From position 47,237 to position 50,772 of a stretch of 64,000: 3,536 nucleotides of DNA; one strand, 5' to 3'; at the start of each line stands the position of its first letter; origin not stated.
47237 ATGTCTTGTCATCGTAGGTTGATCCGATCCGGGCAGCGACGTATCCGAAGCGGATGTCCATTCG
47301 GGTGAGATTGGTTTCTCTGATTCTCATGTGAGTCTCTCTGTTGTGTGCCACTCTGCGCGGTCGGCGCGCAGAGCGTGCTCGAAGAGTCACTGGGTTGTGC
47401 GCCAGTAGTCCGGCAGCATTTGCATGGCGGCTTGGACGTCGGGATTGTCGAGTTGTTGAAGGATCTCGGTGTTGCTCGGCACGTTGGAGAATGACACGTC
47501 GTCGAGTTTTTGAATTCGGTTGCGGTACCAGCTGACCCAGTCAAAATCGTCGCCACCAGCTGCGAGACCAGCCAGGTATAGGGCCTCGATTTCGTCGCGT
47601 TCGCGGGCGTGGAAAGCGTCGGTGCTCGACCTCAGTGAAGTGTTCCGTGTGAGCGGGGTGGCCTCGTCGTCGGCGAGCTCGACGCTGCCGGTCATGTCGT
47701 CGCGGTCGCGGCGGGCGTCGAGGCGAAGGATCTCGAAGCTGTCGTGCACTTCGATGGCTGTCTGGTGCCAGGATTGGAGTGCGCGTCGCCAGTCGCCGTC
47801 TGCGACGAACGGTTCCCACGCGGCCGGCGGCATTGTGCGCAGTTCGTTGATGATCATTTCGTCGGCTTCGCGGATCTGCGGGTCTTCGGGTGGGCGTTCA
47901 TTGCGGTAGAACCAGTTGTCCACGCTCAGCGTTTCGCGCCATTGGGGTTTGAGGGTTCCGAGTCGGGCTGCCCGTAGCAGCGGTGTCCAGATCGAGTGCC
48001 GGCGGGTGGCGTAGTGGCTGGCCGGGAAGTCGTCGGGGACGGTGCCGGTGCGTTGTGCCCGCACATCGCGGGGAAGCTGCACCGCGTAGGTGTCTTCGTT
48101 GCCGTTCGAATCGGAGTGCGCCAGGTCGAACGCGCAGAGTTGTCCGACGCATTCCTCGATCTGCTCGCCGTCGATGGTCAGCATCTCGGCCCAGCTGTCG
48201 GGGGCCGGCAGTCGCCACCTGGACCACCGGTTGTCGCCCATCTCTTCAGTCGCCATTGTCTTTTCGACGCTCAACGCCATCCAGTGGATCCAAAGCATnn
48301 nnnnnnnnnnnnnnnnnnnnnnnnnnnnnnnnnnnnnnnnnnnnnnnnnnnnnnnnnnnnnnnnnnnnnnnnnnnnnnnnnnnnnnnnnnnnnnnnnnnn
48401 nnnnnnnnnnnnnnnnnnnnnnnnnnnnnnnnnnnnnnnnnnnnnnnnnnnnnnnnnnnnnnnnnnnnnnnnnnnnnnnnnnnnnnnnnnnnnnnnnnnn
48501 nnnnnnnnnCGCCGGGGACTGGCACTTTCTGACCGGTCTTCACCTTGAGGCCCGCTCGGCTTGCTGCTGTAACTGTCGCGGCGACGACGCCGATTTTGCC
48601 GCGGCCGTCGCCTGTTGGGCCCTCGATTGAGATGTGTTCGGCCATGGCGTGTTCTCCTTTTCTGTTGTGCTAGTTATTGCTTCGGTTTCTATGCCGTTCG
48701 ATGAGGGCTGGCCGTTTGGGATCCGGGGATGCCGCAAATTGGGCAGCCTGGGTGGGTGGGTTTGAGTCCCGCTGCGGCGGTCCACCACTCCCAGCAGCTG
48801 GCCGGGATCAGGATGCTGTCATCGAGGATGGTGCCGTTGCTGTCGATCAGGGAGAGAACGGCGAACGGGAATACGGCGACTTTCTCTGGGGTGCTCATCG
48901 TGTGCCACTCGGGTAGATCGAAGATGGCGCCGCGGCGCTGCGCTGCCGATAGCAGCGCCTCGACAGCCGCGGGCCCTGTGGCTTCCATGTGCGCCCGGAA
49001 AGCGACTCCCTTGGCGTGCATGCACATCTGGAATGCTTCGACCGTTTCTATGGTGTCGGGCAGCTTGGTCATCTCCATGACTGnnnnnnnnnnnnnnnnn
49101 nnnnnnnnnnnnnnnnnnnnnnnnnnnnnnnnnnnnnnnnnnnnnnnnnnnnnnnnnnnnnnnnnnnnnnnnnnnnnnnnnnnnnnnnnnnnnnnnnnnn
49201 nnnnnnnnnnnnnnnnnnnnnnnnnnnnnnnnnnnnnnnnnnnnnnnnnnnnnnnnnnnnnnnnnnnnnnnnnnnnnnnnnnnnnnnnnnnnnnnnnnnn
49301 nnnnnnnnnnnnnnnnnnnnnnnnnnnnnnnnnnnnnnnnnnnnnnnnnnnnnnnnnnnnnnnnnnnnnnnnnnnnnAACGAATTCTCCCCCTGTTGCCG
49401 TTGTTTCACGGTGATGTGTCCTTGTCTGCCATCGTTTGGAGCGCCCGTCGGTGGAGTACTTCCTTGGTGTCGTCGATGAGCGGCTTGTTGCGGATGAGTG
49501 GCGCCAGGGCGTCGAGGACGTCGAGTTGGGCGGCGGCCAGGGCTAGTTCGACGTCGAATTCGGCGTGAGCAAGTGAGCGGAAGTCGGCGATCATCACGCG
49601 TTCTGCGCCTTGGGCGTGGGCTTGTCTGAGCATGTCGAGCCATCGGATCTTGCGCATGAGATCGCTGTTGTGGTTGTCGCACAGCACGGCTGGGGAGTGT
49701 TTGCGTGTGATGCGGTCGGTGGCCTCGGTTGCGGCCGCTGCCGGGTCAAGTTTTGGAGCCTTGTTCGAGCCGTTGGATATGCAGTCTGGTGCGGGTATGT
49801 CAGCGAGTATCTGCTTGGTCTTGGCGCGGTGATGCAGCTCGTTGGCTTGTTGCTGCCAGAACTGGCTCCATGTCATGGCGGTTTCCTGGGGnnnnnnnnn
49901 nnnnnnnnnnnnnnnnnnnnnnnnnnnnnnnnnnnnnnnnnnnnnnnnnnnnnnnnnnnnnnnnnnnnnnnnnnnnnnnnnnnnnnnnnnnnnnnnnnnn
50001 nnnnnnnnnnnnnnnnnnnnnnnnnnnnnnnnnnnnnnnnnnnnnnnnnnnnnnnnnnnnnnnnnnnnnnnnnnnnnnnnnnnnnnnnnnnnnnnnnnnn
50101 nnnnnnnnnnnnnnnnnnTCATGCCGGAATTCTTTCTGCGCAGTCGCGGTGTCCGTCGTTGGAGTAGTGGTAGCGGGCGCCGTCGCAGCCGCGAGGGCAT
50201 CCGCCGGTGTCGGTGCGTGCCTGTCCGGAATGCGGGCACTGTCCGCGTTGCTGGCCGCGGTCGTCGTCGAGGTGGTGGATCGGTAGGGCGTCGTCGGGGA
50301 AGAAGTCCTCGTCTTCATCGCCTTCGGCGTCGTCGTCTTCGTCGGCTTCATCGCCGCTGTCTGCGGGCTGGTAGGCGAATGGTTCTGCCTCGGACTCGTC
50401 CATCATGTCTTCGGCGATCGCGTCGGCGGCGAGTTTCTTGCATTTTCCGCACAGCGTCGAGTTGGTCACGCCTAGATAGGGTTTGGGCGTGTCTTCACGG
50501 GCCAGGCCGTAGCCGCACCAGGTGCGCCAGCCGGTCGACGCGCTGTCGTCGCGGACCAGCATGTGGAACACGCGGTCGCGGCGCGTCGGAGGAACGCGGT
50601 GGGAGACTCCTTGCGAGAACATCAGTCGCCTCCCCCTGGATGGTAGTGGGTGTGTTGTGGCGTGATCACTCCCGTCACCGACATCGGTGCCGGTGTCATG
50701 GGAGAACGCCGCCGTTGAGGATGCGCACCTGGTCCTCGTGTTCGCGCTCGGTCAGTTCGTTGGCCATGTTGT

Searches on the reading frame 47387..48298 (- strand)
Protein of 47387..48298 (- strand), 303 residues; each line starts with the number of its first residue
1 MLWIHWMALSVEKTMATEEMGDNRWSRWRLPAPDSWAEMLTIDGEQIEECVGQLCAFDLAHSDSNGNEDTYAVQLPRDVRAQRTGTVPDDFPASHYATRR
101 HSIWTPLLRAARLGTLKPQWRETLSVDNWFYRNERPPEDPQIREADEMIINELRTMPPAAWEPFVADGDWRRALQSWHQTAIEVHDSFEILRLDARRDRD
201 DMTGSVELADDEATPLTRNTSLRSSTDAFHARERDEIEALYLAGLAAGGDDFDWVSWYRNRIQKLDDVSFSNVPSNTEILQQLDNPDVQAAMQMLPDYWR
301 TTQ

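Call 13: search_protein_families(library=pfam, proteins=[window:47387-48298:-], max_evalue=0.01)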
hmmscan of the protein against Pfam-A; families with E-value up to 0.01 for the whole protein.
window:47387-48298:- (303 aa): 0 families

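Call 24: find_encoding_contigs(protein=window:47387-48298:-, flank=10000, max_places=10)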
Protein window:47387-48298:- (303 aa): no gene with exactly this product is on record in the collection.

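Call 25: search_dna_similar(query=window:47387-48298:-, collection=plasmids, mode=protein, max_rows=25)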
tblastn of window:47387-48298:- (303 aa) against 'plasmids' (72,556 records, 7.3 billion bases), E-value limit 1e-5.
Records with a match: 6; places in all: 7; records where one place covers at least 80% of the query: 0.
Best place of each record, by identity: <60% 6.
By first word of the organism name: Mycobacterium 5; Candidatus 1.
By predicted mobility (MOB-suite, as given by PLSDB): non-mobilizable 5; mobilizable 1.
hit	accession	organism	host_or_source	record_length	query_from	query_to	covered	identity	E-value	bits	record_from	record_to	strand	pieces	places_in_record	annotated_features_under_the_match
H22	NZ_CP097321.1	Candidatus Mycobacterium methanotrophicum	mixed culture,Cave biofilm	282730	96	299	67%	34.9%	2e-15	84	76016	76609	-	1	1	hypothetical protein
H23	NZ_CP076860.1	Mycobacterium avium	Homo sapiens,sputum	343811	96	300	68%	32.5%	1e-14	81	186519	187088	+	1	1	hypothetical protein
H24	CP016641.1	Mycobacterium sp. djl-10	activated sludge,waste water treatment ...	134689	93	300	69%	29.5%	3e-8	62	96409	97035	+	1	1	hypothetical protein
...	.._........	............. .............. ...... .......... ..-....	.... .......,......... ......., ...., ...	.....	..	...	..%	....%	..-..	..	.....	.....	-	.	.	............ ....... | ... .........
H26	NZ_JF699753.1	Mycobacterium sp. MOTT-90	-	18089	96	299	67%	29.3%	5e-13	77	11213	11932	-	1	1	hypothetical protein | RNA replicase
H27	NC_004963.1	Mycobacterium celatum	-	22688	144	259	38%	33.8%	1e-6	57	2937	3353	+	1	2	hypothetical protein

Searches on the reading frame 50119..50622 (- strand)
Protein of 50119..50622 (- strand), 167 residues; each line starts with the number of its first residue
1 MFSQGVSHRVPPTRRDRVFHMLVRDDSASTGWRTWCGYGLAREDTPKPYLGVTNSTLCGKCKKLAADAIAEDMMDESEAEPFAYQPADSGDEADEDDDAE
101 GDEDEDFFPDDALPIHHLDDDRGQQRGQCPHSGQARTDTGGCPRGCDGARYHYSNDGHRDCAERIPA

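Call 95: search_dna_similar(query=window:50119-50622:-, collection=plasmids, mode=protein, max_rows=20, max_evalue=0.001)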
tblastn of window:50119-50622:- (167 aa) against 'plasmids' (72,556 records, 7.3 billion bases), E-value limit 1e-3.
Records with a match: 8; places in all: 8; records where one place covers at least 80% of the query: 2.
Best place of each record, by identity: 60-80% 8.
By first word of the organism name: Mycolicibacterium 4; Mycobacterium 4.
By predicted mobility (MOB-suite, as given by PLSDB): non-mobilizable 5; mobilizable 3.
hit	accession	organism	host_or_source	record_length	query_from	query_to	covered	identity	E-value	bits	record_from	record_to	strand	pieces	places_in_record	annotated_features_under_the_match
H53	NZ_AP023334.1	Mycolicibacterium sp. TY66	-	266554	1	167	100%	72.5%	8e-60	206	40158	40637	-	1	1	hypothetical protein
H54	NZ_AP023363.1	Mycolicibacterium sp. TY81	-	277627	1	167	100%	72.5%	8e-60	206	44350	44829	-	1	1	hypothetical protein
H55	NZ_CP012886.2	Mycobacterium intracellulare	sputum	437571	113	167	33%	73.2%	6e-16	81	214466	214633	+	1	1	none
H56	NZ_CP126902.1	Mycolicibacterium vanbaalenii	cell culture,soil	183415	113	166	32%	72.7%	3e-15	79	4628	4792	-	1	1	hypothetical protein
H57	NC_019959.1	Mycobacterium sp. JS623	-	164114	113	167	33%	69.6%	1e-14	77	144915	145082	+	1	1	hypothetical protein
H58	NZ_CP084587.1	Mycobacterium intracellulare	water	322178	113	161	29%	70.0%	1e-12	72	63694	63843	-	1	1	none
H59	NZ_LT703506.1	Mycobacterium intracellulare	natural / free-living,environmental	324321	113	161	29%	70.0%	1e-12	72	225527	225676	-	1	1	none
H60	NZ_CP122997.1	Mycolicibacterium aubagnense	wall sediment of Poderosa mine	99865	113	161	29%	70.0%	4e-12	70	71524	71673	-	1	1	hypothetical protein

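Call 96: get_annotated_region(hit=H53, flank=20000)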
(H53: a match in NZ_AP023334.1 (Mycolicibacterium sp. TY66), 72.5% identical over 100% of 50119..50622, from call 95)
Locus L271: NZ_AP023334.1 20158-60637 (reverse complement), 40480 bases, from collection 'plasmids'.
description: Mycolicibacterium sp. TY66 plasmid pTY66_01, complete sequence
organism: Mycolicibacterium sp. TY66 (NCBI taxid 2755560)
taxonomy: Bacteria; Actinomycetota; Actinomycetes; Mycobacteriales; Mycobacteriaceae; Mycolicibacterium; Mycolicibacterium sp. TY66
host: -; source: -; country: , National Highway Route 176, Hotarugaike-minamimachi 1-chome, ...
typing (MOB-suite, as given by PLSDB): non-mobilizable
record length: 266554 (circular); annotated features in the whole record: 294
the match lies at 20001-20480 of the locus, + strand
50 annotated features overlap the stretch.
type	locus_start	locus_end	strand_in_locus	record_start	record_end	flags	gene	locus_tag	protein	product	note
CDS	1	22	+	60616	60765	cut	-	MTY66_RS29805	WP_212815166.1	hypothetical protein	-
CDS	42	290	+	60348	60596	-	-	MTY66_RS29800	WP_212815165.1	hypothetical protein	-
CDS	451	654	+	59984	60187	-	-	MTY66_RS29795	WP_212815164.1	hypothetical protein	-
CDS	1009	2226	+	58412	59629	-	-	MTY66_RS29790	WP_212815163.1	RNA-guided endonuclease TnpB family protein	-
CDS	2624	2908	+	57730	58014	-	-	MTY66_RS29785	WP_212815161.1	hypothetical protein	-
CDS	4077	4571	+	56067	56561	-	-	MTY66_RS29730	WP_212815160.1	HNH endonuclease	-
CDS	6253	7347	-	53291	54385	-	-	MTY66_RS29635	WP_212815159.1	hypothetical protein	-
CDS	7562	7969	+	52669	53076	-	-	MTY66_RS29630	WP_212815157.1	hypothetical protein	-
CDS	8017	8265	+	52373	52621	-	-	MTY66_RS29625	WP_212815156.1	hypothetical protein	-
CDS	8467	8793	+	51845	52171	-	-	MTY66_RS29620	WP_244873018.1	hypothetical protein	-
CDS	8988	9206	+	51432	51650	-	-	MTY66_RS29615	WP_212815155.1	hypothetical protein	-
CDS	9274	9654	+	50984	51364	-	-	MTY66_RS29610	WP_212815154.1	hypothetical protein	-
CDS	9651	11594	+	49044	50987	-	-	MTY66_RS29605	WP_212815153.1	RNB domain-containing ribonuclease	-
CDS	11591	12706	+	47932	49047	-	-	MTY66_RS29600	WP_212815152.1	hypothetical protein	-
CDS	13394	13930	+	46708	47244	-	-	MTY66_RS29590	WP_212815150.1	hypothetical protein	-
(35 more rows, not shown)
